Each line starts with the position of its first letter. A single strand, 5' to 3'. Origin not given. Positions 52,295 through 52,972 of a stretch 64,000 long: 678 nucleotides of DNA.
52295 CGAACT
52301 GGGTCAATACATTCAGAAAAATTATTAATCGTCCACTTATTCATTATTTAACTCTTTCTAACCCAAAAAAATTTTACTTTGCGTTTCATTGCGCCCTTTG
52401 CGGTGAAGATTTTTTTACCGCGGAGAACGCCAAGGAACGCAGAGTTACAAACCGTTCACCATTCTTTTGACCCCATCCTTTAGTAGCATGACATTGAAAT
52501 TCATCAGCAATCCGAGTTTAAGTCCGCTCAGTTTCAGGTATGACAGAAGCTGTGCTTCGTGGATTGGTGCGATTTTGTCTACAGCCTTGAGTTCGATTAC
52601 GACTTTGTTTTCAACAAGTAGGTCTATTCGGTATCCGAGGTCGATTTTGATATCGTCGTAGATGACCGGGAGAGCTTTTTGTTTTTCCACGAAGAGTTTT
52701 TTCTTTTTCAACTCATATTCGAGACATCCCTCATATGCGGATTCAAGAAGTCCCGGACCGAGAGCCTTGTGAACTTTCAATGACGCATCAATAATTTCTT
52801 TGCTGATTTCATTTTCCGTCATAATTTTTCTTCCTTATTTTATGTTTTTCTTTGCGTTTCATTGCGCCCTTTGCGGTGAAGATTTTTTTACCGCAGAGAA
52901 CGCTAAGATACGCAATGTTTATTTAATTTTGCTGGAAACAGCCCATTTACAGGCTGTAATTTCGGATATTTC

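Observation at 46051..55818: Type I R-M operon split by three passenger genes (NYN RNase-like, GxxExxY, SEC-C/DUF1186-TPR) in PrrC-like positions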

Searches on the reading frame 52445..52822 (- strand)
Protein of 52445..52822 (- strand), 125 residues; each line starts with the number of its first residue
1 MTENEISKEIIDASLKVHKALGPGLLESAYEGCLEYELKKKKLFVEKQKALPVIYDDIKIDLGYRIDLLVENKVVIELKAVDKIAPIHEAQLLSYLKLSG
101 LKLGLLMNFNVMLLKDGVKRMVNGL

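Call 3: search_protein_families(library=pfam, proteins=[window:52445-52822:-], max_evalue=0.01)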
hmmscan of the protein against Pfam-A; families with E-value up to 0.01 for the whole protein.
window:52445-52822:- (125 aa): 2 families
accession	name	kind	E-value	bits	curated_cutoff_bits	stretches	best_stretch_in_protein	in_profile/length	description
PF13366.12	PDDEXK_3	-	7.8e-44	149.2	22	1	5-121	2-117/117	PD-(D/E)XK nuclease superfamily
PF01930.23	Cas_Cas4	-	0.009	16.6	22.7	0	56-98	47-91/160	Domain of unknown function DUF83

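Call 4: search_protein_families(library=padloc, proteins=[window:52445-52822:-], max_evalue=0.01)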
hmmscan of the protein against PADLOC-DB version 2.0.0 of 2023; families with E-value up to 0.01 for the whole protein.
window:52445-52822:- (125 aa): 7 families
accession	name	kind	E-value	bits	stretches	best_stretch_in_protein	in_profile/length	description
PDLC04813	PDC-S02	-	0.00015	19.7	1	37-98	42-101/175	-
PDLC01611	Cas4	-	0.00057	18.2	1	56-98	46-89/158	"CAS-I,CAS-II,CAS-III,CAS-IV,CAS-V,CAS-VI; acquisition_associated"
PDLC01771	Cas4b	-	0.001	17.3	1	55-97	50-90/162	-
PDLC04795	PDC-S02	-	0.0017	15.6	1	37-98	224-283/357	-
PDLC04822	PDC-S02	-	0.0031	15.2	1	37-97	206-264/294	-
PDLC02086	Cas4b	-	0.0045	15.1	0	58-96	52-89/161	-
PDLC04803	PDC-S02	-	0.01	13.6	0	37-97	138-196/269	-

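Call 5: search_protein_families(library=ncbifam, proteins=[window:52445-52822:-], max_evalue=0.01)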
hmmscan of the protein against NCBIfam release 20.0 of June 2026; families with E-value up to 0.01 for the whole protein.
window:52445-52822:- (125 aa): 1 family
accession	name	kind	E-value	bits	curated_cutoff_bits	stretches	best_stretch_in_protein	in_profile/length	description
TIGR04256.1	GxxExxY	subfamily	3e-45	153.3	35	1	5-122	1-116/116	GxxExxY protein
